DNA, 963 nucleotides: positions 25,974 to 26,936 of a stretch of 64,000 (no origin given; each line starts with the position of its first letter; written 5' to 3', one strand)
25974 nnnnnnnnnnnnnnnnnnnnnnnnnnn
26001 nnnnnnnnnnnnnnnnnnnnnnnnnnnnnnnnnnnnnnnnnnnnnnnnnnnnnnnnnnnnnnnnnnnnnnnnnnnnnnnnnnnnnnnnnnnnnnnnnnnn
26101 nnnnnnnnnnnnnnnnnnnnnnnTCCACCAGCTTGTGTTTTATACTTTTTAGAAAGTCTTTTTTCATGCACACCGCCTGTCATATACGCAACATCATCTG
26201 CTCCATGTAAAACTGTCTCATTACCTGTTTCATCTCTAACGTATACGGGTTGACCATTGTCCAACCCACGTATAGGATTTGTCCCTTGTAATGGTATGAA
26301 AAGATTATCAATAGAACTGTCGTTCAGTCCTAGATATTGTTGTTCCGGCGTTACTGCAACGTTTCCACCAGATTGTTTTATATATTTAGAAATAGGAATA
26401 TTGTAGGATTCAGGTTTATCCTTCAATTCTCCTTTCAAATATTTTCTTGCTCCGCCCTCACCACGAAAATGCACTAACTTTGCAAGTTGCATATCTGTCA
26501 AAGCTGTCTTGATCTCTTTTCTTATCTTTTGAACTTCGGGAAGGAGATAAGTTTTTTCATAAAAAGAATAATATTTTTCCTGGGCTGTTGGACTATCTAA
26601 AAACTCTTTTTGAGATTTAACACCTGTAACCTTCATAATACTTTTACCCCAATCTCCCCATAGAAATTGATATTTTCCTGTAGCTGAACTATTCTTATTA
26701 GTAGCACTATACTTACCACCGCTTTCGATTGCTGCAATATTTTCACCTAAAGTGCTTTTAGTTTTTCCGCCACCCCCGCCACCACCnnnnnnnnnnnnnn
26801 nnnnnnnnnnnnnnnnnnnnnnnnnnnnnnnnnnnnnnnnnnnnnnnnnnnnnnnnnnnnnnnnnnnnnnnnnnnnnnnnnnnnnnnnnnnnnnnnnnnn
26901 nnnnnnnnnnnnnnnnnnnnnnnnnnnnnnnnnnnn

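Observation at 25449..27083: Virion protein pairing a lytic-transglycosylase-like domain with an L,D-transpeptidase (YkuD)-like active-site motif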

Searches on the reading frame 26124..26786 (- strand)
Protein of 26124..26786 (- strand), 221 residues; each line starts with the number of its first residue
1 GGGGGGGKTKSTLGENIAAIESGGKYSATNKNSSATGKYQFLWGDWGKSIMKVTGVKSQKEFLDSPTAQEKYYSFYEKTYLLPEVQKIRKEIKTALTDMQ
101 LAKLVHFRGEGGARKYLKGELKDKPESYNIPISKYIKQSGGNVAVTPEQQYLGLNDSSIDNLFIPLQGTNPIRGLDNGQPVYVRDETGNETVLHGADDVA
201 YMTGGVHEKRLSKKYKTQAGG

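Call 78: predict_structure(alignment_id=A3)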
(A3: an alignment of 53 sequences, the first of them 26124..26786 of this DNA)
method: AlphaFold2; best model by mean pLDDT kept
length: 221 residues; sequences in the alignment: 53
mean_pLDDT: 88.9   pTM: 0.67
mean pLDDT of the five models: 88.9, 88.5, 87.3, 86.9, 86.3
residues with pLDDT >= 90: 150; 70-90: 50; 50-70: 11; < 50: 10
segments of 3 or more residues with pLDDT < 50: 1-6, 218-221
pLDDT, mean of each block of 10 residues (from residue 1): 51 91 96 96 98 98 98 98 98 91 96 95 86 78 77 86 90 95 92 96 93 62 38
secondary structure, 60 per line:
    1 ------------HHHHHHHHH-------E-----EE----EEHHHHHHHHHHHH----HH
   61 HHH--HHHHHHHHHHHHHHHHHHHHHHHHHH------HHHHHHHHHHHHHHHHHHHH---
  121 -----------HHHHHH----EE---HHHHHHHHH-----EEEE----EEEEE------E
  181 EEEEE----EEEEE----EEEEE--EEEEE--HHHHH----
elements in order: H13-21 H43-54 H59-63 H66-91 H98-117 H132-137 H147-155 E161-164 E169-173 E180-185 E190-194 E199-203 E206-210 H213-217

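Call 80: fold_search(model_id=the predicted structure, library=pdb)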
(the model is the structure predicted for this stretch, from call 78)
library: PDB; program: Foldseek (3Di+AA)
matches with E <= 10: 956; with E <= 0.001: 1
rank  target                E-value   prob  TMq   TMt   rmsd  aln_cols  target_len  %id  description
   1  3bkh                  1.6e-04  1.00  0.36  0.31   6.8       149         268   28  Crystal structure of the bacteriophage phiKZ lytic transglycosylase, gp144 (released 2008-01-08)
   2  5ohu                  3.9e-02  0.99  0.38  0.15   4.7       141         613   18  The X-ray Structure of Lytic Transglycosylase Slt from Pseudomonas aeruginosa (released 2018-04-18)
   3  1o5u_A                6.1e-02  0.38  0.13  0.31  12.4        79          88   15  Crystal structure of a duf861 family protein (tm1112) from thermotoga maritima at 1.83 A resolution (released 2003-11-11)
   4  7lam_A                7.4e-02  0.92  0.34  0.16   7.5       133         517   18  Crystal structure of Campylobacter jejuni Cj0843c lytic transglycosylase in complex with N,N',N''-triacetylchitotriose (released 2021-04-21)
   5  5flj_A                1.1e-01  0.54  0.18  0.21   3.7        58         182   21  enzyme-substrate-dioxygen complex of Ni-quercetinase (released 2016-06-01)
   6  2i45_A                1.2e-01  0.35  0.14  0.28   9.2        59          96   12  Crystal structure of protein NMB1881 from Neisseria meningitidis (released 2006-09-19)
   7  6cfc                  1.2e-01  0.85  0.34  0.17   7.6       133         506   18  Crystal structure of soluble lytic transglycosylase Cj0843 of Campylobacter jejuni in complex with Bulgecin A (released 2018-05-30)
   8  8x0u_K                1.4e-01  0.69  0.17  0.20   3.2        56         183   14  Crystal structure of cupin-like fold protein StrC from Stachybotrys sp.g12 (released 2024-09-11)
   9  2i45_D                1.4e-01  0.30  0.12  0.24   8.8        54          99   13  Crystal structure of protein NMB1881 from Neisseria meningitidis (released 2006-09-19)
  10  8gfb                  1.5e-01  0.91  0.36  0.17   6.9       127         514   19  Crystal structure of soluble lytic transglycosylase Cj0843 of Campylobacter jejuni in complex with Fv16b inhibitor (released 2023-05-24)
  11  6fbt_A                1.6e-01  0.93  0.38  0.15   5.1       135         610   18  The X-ray Structure of Lytic Transglycosylase Slt from Pseudomonas aeruginosa in complex with the reaction product NAG (released 2018-04-18)
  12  1lkn_MODEL_1_A        1.7e-01  0.69  0.20  0.44   7.8        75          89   19  Solution NMR Structure of Protein TM_1112 from Thermotoga maritima. Ontario Centre for Structural Proteomics T (released 2003-06-24)
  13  8x0v_F                1.7e-01  0.66  0.18  0.21   3.2        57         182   14  Crystal structure of cupin-like fold protein StrC in complex with substrate analogue from Stachybotrys sp.g12 (released 2024-09-11)
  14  6cf8                  1.8e-01  0.84  0.34  0.16   7.3       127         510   18  Crystal structure of Cj0843 lytic transglycosylase of Campylobacter jejuni at 1.87A resolution (released 2018-05-30)
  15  2d93_MODEL_1_A        1.8e-01  0.13  0.10  0.16  10.4        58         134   21  Solution structure of the cNMP_binding domain of human Rap guanine nucleotide exchange factor 6 (released 2006-06-08)
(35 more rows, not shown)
